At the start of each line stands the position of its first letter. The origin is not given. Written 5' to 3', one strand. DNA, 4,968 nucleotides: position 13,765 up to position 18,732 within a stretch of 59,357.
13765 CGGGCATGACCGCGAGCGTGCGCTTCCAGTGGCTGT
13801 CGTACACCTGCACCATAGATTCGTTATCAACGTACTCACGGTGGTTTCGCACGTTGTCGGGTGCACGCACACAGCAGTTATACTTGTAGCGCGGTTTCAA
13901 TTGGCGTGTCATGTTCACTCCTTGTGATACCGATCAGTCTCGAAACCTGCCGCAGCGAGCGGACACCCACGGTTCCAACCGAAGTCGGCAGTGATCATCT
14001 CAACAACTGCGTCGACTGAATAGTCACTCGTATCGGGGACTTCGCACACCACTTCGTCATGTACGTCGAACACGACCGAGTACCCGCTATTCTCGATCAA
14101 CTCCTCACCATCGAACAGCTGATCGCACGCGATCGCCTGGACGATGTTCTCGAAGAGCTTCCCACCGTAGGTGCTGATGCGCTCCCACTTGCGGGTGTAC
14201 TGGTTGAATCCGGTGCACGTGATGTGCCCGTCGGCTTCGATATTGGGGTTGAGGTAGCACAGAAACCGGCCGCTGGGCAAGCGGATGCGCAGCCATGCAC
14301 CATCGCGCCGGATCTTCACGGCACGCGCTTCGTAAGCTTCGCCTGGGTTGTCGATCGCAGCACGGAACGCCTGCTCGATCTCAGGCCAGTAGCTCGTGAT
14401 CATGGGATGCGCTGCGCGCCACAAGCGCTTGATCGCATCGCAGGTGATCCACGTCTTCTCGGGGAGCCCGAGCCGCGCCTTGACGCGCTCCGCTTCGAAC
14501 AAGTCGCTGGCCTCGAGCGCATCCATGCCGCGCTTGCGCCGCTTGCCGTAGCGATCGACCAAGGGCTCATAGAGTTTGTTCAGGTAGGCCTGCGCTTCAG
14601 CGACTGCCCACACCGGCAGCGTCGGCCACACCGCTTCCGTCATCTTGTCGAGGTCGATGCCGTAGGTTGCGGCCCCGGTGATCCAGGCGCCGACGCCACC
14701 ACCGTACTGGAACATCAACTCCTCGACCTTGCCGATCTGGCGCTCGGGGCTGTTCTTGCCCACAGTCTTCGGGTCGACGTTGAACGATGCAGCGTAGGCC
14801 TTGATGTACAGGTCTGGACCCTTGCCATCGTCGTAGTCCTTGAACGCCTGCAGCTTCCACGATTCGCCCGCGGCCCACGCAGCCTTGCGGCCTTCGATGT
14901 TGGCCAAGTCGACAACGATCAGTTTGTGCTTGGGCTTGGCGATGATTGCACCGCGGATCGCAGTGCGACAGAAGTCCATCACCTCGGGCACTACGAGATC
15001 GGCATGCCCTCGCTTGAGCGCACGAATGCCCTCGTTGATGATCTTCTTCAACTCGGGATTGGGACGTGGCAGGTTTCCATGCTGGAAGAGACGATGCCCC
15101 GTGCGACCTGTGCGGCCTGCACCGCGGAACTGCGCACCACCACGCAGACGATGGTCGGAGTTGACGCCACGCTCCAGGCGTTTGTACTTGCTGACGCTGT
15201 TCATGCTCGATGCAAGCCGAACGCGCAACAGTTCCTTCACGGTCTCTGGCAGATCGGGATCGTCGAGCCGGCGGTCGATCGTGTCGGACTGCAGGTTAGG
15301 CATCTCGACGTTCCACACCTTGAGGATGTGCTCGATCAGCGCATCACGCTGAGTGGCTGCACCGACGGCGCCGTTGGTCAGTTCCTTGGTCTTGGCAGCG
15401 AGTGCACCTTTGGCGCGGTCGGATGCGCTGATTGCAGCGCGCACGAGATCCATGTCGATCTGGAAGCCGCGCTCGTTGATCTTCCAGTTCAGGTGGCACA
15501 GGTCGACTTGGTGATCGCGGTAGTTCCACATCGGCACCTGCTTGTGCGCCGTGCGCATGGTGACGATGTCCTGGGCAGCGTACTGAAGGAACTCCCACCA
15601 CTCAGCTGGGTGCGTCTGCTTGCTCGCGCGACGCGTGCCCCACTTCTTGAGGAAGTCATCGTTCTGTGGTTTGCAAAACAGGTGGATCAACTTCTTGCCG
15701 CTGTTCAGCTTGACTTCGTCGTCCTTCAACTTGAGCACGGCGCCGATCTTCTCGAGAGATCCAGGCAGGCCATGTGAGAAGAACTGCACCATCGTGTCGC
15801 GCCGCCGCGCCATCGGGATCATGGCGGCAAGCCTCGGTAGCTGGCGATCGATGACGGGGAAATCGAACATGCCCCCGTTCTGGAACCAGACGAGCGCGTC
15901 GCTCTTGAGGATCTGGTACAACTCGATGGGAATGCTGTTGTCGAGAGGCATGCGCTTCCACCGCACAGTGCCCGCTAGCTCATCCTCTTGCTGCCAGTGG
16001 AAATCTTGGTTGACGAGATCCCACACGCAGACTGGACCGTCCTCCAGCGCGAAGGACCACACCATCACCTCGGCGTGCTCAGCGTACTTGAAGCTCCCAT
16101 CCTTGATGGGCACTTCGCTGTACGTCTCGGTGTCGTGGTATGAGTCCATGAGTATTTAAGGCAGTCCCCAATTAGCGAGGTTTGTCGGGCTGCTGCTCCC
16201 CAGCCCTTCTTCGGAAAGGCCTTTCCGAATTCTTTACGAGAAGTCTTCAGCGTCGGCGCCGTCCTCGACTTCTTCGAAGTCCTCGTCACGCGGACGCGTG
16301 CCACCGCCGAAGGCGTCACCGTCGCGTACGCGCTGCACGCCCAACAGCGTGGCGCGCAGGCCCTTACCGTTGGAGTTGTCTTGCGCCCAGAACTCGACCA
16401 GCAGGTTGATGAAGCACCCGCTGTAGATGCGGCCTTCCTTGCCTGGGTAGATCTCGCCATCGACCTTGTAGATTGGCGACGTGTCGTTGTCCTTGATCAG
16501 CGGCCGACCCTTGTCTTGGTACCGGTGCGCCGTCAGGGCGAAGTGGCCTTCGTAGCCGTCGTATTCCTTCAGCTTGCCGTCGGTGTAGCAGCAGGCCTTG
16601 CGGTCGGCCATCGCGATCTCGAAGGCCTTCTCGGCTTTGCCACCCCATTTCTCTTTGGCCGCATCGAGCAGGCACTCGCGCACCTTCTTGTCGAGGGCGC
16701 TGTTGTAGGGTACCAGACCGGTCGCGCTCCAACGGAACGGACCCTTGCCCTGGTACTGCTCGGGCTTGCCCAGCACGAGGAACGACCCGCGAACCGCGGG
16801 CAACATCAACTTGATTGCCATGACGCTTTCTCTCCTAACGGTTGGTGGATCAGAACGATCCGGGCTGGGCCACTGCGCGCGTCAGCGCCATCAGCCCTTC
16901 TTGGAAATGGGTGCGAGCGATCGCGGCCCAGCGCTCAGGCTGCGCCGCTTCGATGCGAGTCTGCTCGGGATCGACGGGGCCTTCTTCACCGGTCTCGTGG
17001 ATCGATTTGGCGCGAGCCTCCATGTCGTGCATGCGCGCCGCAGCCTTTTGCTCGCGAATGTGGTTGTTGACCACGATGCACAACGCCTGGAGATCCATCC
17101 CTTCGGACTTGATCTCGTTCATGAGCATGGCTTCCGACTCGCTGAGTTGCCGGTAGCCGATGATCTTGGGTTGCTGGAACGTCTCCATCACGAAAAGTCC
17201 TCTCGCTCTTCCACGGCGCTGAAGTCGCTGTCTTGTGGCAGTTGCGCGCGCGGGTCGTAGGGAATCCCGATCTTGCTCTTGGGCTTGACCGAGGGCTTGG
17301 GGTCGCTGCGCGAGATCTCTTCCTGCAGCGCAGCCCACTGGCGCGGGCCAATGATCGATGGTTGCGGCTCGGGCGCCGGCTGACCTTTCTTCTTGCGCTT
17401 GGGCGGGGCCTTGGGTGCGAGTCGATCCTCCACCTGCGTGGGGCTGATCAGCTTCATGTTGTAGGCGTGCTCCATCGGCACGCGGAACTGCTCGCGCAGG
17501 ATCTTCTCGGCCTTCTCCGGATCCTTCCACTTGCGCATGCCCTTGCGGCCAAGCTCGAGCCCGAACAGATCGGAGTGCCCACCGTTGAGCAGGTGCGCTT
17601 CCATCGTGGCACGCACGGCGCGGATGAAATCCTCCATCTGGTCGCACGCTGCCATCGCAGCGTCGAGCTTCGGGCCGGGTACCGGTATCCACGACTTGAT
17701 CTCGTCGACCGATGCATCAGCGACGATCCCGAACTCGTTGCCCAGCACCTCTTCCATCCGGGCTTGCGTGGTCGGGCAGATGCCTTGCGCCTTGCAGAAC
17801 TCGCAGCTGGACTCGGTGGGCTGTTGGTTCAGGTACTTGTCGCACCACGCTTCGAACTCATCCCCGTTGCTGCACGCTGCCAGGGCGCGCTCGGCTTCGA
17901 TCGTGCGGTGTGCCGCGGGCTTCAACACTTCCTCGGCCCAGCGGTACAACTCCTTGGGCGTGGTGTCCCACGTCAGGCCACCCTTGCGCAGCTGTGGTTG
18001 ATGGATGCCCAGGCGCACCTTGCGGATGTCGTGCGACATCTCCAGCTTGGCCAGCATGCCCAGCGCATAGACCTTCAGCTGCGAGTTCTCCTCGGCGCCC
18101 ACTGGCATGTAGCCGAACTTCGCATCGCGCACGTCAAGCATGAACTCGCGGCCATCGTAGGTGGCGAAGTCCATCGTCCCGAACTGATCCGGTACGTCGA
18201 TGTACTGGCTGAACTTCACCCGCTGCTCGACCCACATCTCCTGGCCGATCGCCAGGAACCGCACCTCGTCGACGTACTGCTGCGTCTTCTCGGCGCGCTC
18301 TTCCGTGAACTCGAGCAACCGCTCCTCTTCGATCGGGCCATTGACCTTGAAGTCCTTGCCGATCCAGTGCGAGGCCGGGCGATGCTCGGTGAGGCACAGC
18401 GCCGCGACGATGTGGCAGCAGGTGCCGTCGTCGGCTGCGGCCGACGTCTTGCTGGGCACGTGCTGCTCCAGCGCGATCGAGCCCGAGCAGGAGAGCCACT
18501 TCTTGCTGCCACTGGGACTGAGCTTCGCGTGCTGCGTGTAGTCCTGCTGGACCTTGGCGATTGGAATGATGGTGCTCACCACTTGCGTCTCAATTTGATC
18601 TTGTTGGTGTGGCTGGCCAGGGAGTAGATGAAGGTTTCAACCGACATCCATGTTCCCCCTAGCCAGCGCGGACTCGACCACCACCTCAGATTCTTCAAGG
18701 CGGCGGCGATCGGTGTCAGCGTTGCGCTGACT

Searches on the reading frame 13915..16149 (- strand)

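Call 13: search_protein_families(library=phrogs, proteins=[window:13915-16149:-], max_evalue=0.001)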
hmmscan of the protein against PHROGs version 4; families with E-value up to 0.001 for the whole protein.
window:13915-16149:- (744 aa): 3 families
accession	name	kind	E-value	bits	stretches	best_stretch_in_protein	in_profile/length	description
phrog_17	-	DNA, RNA and nucleotide metabolism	2.5e-82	278.6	1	6-741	676-1230/1445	DNA polymerase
phrog_7766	-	DNA, RNA and nucleotide metabolism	1.8e-53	181.8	1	567-744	5-186/186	DNA polymerase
phrog_10285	-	DNA, RNA and nucleotide metabolism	1.8e-46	159.7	2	576-744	152-321/321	DNA polymerase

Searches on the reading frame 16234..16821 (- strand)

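Call 13: search_protein_families(library=phrogs, proteins=[window:16234-16821:-], max_evalue=0.001)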
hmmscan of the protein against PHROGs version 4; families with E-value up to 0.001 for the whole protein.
window:16234-16821:- (195 aa): 1 family
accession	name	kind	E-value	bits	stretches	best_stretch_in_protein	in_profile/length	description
phrog_112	-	DNA, RNA and nucleotide metabolism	8.5e-34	118.4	1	3-193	20-202/265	Gp2.5-like ssDNA binding protein and ssDNA annealing protein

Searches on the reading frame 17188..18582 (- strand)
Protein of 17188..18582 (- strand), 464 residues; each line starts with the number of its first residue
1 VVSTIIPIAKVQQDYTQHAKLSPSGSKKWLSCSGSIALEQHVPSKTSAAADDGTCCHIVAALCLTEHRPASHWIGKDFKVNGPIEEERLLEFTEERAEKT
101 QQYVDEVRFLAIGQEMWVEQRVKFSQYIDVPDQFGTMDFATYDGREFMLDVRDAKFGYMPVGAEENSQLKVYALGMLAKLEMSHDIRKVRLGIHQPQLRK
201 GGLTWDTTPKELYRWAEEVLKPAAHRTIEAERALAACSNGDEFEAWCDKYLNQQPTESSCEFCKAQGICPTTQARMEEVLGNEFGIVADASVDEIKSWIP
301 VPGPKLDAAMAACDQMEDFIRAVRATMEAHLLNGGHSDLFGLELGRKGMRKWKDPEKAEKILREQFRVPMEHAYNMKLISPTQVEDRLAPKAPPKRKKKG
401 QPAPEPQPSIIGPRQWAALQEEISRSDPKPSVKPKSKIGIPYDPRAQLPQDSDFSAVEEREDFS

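Call 13: search_protein_families(library=phrogs, proteins=[window:17188-18582:-], max_evalue=0.001)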
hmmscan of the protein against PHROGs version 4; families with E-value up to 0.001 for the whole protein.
window:17188-18582:- (464 aa): 2 families
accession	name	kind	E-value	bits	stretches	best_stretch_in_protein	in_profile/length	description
phrog_69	-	DNA, RNA and nucleotide metabolism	3.1e-71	241.9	1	15-462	84-481/501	exonuclease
phrog_3953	-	DNA, RNA and nucleotide metabolism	2.3e-17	64.3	1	15-221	10-179/186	exonuclease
